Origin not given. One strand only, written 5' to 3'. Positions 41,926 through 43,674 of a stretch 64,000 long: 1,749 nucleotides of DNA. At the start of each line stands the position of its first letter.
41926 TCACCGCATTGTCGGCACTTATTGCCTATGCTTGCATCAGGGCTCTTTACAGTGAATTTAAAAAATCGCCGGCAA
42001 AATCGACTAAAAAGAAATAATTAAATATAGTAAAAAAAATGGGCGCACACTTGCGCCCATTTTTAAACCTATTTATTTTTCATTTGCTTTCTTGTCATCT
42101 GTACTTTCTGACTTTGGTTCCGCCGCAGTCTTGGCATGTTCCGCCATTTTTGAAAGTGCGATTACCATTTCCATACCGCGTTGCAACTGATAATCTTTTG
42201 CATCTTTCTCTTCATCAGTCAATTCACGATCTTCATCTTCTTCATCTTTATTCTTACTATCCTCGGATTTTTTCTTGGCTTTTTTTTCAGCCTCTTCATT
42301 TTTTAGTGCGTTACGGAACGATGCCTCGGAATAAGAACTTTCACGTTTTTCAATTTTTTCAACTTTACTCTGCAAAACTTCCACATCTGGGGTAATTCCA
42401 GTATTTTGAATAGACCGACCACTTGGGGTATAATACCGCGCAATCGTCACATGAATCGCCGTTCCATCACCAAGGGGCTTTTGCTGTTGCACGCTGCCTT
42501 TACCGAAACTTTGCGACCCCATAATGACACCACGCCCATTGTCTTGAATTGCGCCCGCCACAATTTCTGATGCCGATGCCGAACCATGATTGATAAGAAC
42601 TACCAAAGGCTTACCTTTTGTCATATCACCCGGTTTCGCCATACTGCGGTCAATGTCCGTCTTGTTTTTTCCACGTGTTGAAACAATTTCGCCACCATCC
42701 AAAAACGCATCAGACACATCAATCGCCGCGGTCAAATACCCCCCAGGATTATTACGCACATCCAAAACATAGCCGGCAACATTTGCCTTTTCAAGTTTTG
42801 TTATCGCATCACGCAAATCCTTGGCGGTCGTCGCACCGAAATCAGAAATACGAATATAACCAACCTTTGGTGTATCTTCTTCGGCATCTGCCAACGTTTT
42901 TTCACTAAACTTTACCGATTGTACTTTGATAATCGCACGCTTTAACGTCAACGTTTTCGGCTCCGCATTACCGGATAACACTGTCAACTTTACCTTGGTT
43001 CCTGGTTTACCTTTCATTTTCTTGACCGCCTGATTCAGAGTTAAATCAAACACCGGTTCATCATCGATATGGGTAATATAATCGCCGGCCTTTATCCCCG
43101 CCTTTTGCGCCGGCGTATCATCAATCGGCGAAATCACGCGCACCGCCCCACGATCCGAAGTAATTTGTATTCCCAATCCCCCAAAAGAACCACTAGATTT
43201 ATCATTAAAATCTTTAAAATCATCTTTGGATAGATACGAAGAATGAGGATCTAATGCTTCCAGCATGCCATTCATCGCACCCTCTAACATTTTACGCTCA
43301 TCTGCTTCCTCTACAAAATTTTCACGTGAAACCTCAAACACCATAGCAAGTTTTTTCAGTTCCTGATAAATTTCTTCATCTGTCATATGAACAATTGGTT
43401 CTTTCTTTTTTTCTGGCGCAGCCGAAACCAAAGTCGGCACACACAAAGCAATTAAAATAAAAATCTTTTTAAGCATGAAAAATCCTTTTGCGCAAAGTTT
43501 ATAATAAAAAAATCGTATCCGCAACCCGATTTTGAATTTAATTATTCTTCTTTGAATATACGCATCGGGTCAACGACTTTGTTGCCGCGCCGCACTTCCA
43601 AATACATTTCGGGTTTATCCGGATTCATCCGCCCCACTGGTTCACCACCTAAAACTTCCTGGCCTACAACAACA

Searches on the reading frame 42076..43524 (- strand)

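Call 54: search_protein_families(library=pfam, proteins=[window:42076-43524:-], max_evalue=0.00001)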
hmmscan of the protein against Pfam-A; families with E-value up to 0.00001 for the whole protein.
window:42076-43524:- (483 aa): 5 families
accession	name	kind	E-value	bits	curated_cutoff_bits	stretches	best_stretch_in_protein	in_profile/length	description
PF03572.23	Peptidase_S41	-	1.3e-61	207.5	24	1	220-383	1-165/165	Peptidase family S41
PF13180.12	PDZ_2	-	1.6e-14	54.3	27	1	115-187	1-72/80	PDZ domain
PF17820.7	PDZ_6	-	2.4e-11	43.6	27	1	131-182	3-52/54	PDZ domain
PF00595.29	PDZ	-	6.8e-11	42.8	23.2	1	115-183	10-81/81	PDZ domain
PF22694.1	CtpB_N-like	-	1.3e-10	42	27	1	49-101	35-84/85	Activating protease CtpB N-terminal domain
